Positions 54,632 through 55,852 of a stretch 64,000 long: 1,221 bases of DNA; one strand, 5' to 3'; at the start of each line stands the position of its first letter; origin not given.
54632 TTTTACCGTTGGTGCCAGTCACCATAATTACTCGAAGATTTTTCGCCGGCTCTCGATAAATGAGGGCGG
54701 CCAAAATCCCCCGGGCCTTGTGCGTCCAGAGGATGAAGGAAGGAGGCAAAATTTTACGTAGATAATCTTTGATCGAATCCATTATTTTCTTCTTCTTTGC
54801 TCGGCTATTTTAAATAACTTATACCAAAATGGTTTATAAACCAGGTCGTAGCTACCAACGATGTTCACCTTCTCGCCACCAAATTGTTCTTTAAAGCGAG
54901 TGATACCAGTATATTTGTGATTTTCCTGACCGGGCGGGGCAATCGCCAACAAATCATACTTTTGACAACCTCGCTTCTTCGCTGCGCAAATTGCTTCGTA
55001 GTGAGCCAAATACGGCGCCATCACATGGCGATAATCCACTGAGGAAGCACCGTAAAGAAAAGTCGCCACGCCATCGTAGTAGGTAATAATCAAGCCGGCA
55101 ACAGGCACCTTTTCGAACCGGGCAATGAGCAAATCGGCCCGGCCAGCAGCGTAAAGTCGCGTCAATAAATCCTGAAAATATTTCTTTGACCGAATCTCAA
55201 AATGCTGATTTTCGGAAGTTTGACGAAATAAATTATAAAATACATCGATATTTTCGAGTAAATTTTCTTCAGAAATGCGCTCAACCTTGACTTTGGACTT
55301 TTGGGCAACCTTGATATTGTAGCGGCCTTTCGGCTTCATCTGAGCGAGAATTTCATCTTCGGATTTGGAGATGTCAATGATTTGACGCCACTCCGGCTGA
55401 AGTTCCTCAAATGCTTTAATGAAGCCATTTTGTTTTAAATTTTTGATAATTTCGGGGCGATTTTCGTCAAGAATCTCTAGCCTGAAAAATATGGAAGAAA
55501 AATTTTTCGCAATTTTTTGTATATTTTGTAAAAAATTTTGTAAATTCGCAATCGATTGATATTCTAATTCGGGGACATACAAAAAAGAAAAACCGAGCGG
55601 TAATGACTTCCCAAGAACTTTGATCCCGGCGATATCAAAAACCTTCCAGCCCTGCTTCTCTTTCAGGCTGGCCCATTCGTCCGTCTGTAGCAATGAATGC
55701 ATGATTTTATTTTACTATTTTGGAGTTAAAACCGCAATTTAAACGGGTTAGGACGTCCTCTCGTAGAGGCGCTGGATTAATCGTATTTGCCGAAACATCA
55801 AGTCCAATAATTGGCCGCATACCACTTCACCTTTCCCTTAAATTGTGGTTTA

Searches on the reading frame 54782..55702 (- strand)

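Call 97: search_protein_families(library=pfam, max_evalue=0.0001, proteins=[window:54782-55702:-])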
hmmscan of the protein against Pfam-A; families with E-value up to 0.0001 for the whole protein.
window:54782-55702:- (306 aa): 2 families
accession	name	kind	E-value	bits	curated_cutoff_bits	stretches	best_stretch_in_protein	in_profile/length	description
PF02388.22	FemAB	-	9.3e-41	140.4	24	2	197-301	304-405/406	FemAB family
PF13480.13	Acetyltransf_6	-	9.3e-15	55.5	22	1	138-263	20-142/143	Acetyltransferase (GNAT) domain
